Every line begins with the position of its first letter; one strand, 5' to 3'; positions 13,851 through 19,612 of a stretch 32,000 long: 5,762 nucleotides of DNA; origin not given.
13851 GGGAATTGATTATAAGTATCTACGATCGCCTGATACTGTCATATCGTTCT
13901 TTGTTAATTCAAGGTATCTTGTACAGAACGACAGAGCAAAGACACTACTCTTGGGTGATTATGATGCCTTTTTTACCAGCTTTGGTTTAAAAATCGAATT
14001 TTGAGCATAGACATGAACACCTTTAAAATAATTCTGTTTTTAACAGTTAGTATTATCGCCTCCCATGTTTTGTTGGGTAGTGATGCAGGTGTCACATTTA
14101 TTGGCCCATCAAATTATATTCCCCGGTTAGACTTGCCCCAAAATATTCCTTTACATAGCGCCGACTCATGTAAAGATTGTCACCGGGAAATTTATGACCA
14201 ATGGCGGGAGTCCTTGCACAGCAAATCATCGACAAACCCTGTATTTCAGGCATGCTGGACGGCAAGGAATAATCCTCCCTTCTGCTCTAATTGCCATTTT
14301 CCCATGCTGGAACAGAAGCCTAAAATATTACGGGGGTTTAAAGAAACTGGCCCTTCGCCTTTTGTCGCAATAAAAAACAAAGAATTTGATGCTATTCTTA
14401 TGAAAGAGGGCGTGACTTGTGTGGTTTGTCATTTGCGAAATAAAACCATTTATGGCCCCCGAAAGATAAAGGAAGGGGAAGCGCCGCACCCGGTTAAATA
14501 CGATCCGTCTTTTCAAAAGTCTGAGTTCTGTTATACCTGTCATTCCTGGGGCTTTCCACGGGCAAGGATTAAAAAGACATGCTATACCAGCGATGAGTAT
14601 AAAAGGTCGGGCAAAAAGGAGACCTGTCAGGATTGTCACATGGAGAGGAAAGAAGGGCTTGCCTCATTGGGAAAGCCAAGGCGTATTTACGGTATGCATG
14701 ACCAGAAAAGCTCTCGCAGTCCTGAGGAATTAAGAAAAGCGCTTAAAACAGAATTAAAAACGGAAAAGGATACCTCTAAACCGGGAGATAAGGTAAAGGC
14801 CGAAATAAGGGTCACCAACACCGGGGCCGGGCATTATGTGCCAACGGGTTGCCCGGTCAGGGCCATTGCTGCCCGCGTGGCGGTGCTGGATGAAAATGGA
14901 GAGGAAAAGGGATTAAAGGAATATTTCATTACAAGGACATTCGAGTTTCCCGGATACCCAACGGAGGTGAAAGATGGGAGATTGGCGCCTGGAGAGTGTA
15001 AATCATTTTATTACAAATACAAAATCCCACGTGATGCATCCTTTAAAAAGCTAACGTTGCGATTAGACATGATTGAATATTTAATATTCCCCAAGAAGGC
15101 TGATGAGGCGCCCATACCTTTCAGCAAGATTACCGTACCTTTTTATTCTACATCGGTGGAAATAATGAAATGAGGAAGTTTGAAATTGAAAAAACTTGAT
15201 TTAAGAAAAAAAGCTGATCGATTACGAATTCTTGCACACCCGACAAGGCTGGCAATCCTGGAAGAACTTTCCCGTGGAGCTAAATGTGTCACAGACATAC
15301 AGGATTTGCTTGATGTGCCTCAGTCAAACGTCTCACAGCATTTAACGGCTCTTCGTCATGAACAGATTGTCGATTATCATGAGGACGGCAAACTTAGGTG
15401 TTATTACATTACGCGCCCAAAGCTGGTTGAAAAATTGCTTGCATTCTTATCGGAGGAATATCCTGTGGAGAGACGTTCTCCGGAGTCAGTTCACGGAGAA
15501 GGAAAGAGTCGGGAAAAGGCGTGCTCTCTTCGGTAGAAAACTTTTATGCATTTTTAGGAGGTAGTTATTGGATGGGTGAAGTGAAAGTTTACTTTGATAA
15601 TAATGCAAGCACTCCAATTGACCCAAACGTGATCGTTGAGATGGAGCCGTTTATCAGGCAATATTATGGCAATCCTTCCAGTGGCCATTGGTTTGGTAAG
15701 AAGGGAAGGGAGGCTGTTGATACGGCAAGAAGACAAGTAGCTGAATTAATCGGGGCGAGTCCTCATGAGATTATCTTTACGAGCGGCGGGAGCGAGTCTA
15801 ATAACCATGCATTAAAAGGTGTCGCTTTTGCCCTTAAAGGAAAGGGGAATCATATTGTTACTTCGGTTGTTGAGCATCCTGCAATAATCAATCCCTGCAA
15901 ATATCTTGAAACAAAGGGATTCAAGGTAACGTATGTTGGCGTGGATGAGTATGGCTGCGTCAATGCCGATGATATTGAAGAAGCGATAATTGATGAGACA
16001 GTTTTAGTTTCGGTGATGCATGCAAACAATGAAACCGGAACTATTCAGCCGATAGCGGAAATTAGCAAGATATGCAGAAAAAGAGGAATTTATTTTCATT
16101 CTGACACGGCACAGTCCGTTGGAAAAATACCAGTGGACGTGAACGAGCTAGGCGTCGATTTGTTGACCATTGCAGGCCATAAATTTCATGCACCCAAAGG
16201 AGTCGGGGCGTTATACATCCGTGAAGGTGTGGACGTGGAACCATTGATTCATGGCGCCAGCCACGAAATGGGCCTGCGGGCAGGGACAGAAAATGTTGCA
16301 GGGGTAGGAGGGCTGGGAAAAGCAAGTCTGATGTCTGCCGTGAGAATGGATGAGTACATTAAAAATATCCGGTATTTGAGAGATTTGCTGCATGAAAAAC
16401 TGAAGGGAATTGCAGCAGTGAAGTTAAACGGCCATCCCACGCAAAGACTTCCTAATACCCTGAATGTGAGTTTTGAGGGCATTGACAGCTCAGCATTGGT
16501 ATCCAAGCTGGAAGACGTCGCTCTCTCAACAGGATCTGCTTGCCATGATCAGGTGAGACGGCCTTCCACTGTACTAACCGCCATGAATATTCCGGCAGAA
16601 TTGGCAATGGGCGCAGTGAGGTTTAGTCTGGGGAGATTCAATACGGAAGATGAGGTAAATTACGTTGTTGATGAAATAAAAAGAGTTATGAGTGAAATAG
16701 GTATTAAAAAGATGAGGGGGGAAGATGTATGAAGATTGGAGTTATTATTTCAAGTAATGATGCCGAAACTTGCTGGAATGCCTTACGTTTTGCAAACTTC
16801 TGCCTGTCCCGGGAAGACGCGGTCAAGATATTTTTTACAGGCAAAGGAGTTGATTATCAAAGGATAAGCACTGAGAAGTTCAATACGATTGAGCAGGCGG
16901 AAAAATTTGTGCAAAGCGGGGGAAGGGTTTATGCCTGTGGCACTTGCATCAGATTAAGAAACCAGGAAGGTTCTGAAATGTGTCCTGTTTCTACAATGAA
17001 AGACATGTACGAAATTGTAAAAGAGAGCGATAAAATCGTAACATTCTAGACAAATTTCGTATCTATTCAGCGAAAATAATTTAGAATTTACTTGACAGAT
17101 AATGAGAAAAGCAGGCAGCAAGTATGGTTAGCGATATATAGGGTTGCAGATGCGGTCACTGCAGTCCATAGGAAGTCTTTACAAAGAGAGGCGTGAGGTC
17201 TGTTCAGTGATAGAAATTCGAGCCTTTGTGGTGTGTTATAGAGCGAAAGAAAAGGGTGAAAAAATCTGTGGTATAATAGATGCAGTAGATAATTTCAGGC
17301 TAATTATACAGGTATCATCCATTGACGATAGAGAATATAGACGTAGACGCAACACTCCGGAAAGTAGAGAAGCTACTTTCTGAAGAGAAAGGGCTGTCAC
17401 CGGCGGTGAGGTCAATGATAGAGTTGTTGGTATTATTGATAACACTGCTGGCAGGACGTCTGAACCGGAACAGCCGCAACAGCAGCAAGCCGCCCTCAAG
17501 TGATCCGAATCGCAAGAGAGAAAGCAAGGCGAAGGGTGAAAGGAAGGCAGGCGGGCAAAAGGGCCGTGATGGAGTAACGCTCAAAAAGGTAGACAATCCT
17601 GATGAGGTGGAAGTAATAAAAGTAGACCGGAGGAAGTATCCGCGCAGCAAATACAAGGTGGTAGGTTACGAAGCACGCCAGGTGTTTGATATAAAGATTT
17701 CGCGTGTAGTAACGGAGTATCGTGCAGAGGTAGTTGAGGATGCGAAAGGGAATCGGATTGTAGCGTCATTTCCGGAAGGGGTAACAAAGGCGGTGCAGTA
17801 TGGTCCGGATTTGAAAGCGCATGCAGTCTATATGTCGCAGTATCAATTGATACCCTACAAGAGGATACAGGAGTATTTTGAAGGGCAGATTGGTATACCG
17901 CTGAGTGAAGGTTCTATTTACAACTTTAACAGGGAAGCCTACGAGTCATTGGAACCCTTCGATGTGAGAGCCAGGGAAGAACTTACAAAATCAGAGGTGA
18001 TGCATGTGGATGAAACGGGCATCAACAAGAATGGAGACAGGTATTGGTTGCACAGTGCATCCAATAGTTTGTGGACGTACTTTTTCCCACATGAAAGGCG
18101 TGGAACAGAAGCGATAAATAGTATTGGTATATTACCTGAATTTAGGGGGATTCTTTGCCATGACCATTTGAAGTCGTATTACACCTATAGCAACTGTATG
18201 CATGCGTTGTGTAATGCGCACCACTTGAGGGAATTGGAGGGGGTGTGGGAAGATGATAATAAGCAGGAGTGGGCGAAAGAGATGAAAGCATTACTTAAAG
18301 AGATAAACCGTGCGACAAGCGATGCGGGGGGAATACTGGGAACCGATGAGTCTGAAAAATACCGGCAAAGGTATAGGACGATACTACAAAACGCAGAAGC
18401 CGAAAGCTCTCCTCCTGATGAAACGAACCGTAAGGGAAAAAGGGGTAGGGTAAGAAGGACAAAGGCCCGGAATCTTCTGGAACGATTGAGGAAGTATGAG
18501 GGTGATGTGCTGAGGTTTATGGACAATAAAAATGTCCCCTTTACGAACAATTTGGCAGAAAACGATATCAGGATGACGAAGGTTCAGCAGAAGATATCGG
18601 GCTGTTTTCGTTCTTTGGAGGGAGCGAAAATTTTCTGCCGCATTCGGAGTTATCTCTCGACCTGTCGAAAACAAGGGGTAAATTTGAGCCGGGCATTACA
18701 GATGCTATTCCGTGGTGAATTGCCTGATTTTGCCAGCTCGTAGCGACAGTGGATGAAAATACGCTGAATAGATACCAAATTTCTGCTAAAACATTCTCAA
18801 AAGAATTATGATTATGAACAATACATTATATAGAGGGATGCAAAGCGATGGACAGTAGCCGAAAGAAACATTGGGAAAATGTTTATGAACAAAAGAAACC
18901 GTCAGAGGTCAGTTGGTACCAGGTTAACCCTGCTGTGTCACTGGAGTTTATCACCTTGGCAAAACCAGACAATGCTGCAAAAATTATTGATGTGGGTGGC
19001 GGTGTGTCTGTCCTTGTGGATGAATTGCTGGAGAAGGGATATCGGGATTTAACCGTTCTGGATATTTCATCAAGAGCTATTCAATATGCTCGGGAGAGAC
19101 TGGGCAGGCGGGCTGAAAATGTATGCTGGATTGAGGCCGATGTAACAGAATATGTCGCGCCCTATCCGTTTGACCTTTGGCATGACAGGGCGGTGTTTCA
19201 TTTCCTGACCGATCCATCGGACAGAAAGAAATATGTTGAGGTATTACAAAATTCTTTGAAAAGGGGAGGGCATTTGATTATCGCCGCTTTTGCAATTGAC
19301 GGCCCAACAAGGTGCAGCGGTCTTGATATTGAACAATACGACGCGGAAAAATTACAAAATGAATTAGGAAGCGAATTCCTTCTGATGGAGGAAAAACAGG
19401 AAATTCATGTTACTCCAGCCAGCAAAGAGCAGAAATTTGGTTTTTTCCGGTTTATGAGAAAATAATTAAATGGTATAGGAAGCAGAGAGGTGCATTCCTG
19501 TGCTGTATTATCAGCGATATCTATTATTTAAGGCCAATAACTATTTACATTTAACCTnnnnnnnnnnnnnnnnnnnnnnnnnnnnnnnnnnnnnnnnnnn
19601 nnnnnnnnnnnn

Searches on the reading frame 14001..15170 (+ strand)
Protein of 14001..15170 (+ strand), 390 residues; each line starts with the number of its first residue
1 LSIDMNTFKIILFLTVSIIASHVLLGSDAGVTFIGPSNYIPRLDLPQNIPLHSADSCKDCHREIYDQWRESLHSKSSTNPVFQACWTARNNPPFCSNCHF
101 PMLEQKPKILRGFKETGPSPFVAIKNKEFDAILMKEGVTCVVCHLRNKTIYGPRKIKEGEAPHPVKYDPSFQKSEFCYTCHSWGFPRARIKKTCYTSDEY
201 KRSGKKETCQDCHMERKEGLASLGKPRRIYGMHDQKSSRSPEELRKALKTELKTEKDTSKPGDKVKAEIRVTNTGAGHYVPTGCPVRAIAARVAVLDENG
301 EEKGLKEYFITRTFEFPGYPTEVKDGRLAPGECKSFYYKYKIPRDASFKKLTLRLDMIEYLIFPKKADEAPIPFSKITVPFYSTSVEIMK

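Call 26: search_protein_families(library=pfam, proteins=[window:14001-15170:+])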
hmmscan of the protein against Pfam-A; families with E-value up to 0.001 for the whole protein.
window:14001-15170:+ (390 aa): 4 families
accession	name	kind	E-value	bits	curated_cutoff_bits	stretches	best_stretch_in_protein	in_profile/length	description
PF22113.1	Mtrc-MtrF_II-IV_dom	-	5.4e-08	33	30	1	136-217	80-167/176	Outer membrane cytochrome MtrC/MtrF-like, domains II/IV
PF14522.11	Cytochrome_C7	-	3.6e-05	23.9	24.8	0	135-213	11-66/67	Cytochrome c7 and related cytochrome c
PF03264.19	Cytochrom_NNT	-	5.8e-05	23.3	24.1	1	173-217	35-76/174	NapC/NirT cytochrome c family, N-terminal region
PF09699.15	Paired_CXXCH_1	-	0.00098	19.2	20.6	0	95-117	9-28/41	Doubled CXXCH motif (Paired_CXXCH_1)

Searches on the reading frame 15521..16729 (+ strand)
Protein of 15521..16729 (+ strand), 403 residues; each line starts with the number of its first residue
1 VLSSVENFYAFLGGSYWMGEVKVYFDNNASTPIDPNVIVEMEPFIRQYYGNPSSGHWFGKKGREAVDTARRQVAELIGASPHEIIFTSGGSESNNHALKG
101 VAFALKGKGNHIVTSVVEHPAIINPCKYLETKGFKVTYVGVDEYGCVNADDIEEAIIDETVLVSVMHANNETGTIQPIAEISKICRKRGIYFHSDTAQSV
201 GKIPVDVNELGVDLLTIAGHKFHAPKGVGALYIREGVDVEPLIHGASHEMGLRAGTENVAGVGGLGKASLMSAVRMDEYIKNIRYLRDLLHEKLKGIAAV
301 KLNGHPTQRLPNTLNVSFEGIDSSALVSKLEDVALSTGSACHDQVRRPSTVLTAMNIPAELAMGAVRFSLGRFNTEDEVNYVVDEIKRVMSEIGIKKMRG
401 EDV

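Call 26: search_protein_families(library=pfam, proteins=[window:15521-16729:+])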
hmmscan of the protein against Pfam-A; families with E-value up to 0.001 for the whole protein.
window:15521-16729:+ (403 aa): 4 families
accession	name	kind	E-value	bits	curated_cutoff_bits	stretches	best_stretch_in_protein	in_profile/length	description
PF00266.25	Aminotran_5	-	4.1e-88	296.3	21.5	1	23-381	1-370/371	Aminotransferase class-V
PF01041.23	DegT_DnrJ_EryC1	-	8.9e-09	35.5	19.8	1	57-202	19-152/360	DegT/DnrJ/EryC1/StrS aminotransferase family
PF01212.27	Beta_elim_lyase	-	2.9e-06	27.2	27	1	68-198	36-171/288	Beta-eliminating lyase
PF01053.26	Cys_Met_Meta_PP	-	0.00067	18.8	27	1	54-222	42-199/381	Cys/Met metabolism PLP-dependent enzyme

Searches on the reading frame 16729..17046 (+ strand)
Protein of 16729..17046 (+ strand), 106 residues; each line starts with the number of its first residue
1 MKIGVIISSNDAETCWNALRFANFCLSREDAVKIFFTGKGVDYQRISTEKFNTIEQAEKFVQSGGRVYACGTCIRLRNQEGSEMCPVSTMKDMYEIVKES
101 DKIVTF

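Call 26: search_protein_families(library=pfam, proteins=[window:16729-17046:+])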
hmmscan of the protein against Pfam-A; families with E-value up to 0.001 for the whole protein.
window:16729-17046:+ (106 aa): 1 family
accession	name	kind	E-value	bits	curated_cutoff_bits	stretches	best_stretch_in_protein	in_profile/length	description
PF02635.20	DsrE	-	1e-09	39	22.7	1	1-106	1-116/116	DsrE/DsrF-like family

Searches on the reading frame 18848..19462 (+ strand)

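Call 26: search_protein_families(library=pfam, proteins=[window:18848-19462:+])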
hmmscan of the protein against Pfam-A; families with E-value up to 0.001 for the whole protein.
window:18848-19462:+ (205 aa): 8 families
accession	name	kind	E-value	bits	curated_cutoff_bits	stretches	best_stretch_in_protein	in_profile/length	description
PF13649.12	Methyltransf_25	-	2e-11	44.9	27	1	46-141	1-97/97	Methyltransferase domain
PF08242.18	Methyltransf_12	-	1.3e-10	42.4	30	1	47-143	1-98/98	Methyltransferase domain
PF08241.18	Methyltransf_11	-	9.7e-10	39.4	21.2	1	48-145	2-95/95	Methyltransferase domain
PF13847.12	Methyltransf_31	-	1.4e-09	38.2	27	1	41-149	2-113/145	Methyltransferase domain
PF05401.17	NodS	-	5.3e-06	26.8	24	1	41-145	42-144/201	Nodulation protein S (NodS)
PF13489.12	Methyltransf_23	-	1.3e-05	25.4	27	1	38-152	18-123/164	Methyltransferase domain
PF05175.20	MTS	-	2.1e-05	24.7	23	1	35-143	25-136/170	Methyltransferase small domain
PF00398.26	RrnaAD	-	0.0003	20.4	24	1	16-106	4-92/263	Ribosomal RNA adenine dimethylase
